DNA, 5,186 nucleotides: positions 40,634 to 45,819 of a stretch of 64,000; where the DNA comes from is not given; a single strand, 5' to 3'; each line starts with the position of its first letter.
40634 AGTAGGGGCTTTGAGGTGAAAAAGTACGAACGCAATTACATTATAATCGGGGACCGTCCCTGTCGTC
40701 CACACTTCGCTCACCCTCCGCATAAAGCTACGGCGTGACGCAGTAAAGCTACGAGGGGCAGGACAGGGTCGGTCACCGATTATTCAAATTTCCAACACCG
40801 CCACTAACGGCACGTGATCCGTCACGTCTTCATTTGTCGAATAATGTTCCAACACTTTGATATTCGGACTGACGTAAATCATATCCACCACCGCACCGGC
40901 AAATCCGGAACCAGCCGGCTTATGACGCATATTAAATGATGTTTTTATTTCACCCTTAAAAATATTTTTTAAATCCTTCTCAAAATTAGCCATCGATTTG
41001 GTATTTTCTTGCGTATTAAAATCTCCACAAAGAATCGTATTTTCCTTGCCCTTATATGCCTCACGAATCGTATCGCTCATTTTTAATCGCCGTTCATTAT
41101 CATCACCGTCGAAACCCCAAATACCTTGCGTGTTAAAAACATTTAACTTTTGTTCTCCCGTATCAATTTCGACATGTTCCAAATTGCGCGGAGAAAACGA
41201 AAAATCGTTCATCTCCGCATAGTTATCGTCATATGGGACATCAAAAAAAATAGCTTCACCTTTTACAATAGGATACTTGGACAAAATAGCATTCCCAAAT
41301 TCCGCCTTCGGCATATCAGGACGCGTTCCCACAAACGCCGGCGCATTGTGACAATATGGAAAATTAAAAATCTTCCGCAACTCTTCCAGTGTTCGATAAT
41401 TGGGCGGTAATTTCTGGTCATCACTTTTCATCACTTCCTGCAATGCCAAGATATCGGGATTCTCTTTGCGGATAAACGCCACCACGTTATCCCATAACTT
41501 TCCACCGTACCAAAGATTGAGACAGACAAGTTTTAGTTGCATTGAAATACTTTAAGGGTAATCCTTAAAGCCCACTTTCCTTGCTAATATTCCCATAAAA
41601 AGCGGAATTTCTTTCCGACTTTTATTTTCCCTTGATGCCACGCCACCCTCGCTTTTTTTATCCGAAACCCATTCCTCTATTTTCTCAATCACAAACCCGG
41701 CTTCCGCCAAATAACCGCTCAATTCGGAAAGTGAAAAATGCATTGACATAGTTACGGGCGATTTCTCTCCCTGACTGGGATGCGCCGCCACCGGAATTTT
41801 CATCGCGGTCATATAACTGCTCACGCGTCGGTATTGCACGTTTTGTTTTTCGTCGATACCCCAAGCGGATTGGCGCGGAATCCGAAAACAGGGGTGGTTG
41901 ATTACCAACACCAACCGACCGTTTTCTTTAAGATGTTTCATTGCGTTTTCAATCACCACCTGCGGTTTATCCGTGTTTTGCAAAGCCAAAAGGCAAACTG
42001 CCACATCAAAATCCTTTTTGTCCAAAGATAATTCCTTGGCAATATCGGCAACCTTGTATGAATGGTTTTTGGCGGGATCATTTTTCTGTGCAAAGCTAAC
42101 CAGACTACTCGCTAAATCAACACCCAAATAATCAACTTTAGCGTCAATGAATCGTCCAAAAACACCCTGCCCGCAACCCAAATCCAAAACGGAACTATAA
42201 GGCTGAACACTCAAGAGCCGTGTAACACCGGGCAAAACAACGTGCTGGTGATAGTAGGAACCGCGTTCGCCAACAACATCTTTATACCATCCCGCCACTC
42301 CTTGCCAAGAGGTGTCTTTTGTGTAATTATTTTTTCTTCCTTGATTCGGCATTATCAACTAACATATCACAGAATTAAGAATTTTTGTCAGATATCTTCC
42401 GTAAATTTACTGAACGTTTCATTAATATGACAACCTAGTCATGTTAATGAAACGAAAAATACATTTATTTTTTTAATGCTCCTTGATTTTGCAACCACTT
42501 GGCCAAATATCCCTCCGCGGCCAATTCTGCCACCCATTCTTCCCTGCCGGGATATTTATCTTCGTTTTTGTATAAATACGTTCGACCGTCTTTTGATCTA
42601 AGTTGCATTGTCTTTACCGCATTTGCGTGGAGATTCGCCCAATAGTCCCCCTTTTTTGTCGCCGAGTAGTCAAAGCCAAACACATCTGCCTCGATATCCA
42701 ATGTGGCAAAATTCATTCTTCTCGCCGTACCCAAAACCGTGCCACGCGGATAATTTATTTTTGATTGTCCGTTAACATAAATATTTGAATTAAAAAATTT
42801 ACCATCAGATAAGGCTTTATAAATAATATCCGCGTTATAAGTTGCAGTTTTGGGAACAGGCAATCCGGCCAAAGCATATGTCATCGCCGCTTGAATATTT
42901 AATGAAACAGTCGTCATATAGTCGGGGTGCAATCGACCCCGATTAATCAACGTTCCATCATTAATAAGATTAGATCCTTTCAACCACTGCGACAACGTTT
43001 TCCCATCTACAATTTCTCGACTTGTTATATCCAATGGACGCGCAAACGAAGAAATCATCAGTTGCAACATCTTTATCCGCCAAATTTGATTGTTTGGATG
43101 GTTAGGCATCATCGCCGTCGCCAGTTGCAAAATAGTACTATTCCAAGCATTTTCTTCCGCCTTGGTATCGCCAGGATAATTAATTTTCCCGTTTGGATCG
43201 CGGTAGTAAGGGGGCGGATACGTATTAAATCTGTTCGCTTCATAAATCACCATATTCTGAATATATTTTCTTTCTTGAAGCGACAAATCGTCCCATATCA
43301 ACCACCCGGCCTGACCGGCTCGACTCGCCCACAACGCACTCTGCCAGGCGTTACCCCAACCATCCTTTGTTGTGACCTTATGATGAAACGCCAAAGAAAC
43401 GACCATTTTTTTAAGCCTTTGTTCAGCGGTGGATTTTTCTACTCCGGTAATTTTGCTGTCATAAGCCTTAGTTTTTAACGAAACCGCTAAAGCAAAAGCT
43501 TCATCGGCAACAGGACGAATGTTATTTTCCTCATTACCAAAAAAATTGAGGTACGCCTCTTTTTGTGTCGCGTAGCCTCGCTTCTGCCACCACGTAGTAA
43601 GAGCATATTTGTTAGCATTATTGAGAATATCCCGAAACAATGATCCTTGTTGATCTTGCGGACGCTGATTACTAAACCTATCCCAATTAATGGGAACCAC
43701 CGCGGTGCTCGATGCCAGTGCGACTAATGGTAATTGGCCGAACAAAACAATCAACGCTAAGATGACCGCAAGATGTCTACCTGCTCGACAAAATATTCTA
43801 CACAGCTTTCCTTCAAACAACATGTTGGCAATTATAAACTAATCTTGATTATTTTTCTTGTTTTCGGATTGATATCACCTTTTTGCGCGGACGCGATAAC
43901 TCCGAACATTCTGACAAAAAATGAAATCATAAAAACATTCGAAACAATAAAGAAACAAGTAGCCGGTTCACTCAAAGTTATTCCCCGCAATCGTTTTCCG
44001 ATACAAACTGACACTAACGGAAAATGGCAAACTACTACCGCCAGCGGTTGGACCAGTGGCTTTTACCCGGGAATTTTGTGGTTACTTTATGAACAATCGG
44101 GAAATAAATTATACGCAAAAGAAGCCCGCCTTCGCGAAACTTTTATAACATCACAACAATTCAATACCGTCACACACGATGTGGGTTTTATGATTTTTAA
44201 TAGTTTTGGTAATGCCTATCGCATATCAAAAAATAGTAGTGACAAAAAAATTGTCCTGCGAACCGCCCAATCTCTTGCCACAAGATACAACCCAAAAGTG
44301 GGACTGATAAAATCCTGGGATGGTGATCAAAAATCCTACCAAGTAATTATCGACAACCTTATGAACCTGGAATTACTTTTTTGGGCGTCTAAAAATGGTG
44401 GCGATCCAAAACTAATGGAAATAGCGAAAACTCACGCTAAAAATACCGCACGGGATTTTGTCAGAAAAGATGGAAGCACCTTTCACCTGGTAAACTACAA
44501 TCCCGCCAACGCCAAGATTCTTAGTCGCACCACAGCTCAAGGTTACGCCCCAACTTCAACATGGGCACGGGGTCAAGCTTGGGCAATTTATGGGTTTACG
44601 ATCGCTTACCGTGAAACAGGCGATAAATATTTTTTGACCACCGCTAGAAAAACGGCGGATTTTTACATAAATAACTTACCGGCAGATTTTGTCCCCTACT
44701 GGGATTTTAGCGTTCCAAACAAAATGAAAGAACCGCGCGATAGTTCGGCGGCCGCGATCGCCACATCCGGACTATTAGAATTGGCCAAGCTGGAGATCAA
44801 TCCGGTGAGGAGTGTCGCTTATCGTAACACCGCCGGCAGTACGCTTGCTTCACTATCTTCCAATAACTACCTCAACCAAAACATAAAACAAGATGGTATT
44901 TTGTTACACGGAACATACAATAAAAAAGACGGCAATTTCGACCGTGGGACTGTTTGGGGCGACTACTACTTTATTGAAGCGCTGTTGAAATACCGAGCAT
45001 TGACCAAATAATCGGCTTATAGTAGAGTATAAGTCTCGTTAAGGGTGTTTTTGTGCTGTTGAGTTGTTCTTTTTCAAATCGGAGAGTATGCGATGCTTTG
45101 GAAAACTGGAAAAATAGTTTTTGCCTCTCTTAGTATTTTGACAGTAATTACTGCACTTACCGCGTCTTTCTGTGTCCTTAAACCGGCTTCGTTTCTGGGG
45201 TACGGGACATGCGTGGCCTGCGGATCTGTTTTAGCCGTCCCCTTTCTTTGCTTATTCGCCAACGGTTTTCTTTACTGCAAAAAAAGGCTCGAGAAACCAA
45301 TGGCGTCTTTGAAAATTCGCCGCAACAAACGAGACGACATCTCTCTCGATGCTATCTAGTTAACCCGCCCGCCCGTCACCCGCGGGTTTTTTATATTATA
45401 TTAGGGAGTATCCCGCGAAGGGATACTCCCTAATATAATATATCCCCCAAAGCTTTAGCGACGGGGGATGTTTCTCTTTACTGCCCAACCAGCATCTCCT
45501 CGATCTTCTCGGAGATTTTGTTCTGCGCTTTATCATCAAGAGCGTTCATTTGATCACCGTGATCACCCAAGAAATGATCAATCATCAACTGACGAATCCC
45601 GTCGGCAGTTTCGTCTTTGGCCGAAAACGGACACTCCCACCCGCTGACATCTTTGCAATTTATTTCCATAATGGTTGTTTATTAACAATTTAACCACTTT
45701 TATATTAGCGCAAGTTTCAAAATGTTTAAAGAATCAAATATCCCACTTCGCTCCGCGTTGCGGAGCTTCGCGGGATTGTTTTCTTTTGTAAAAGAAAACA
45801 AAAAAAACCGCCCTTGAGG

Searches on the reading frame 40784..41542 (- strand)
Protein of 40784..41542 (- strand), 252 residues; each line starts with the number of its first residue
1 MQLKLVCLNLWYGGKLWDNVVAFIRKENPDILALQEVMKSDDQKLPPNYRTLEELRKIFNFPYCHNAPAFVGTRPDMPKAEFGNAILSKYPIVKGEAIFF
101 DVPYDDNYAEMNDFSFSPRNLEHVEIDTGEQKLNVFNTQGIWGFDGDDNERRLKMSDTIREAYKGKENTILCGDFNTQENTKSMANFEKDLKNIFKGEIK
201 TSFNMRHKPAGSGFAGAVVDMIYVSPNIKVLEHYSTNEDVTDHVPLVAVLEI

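Call 55: search_protein_families(library=pfam, proteins=[window:40784-41542:-], max_evalue=0.01)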
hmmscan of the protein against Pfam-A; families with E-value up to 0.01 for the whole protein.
window:40784-41542:- (252 aa): 2 families
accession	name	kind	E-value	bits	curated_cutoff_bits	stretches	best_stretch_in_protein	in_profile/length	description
PF03372.29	Exo_endo_phos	-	1.2e-18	68.1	24.5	1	18-243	20-225/225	Endonuclease/Exonuclease/phosphatase family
PF14529.12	Exo_endo_phos_2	-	0.0024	18.2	27.4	1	154-245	16-115/117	Endonuclease-reverse transcriptase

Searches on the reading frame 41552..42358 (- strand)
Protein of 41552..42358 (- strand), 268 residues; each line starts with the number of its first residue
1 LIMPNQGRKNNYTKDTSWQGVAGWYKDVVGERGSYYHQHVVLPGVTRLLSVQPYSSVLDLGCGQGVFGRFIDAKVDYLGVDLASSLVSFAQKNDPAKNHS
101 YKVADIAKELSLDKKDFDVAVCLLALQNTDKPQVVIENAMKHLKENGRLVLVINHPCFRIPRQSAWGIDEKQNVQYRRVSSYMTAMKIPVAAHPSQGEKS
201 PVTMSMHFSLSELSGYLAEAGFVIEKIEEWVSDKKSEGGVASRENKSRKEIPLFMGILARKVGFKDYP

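Call 55: search_protein_families(library=pfam, proteins=[window:41552-42358:-], max_evalue=0.01)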
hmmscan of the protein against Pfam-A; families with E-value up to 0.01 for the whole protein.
window:41552-42358:- (268 aa): 12 families
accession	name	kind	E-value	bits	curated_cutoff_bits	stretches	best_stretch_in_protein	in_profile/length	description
PF08242.18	Methyltransf_12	-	7.8e-14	52.6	30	1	58-149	1-98/98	Methyltransferase domain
PF08241.18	Methyltransf_11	-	6.4e-13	49.6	21.2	1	58-151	1-95/95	Methyltransferase domain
PF13649.12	Methyltransf_25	-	2.1e-12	48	27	1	57-147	1-97/97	Methyltransferase domain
PF13847.12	Methyltransf_31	-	1e-11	45.2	27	1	56-151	6-109/145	Methyltransferase domain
PF13489.12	Methyltransf_23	-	3.4e-11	43.6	27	1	43-224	11-161/164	Methyltransferase domain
PF05175.20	MTS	-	1.8e-07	31.4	23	1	52-155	30-142/170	Methyltransferase small domain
PF07021.18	MetW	-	1e-06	29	21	1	51-141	11-100/193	Methionine biosynthesis protein MetW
PF01209.24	Ubie_methyltran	-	0.002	18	20.1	1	46-152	40-152/233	ubiE/COQ5 methyltransferase family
PF01135.25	PCMT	-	0.0021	18.3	20.3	1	43-169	63-185/210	Protein-L-isoaspartate(D-aspartate) O-methyltransferase (PCMT)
PF03848.20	TehB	-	0.0028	17.5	20.4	1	55-150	32-131/193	Tellurite resistance protein TehB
PF06325.19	PrmA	-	0.0072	16.3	22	0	51-150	159-257/296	Ribosomal protein L11 methyltransferase (PrmA)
PF05219.18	DREV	-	0.0082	15.7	26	0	54-156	95-191/265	DREV methyltransferase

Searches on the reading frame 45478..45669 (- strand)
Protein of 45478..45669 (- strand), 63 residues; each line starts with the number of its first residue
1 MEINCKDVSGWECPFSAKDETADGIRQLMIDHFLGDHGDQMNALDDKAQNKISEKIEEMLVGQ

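Call 55: search_protein_families(library=pfam, proteins=[window:45478-45669:-], max_evalue=0.01)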
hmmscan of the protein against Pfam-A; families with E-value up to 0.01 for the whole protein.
window:45478-45669:- (63 aa): 1 family
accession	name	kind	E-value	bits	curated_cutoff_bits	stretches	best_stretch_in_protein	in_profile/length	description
PF06348.16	DUF1059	-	0.0014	19.3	21.1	1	2-57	3-55/56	Protein of unknown function (DUF1059)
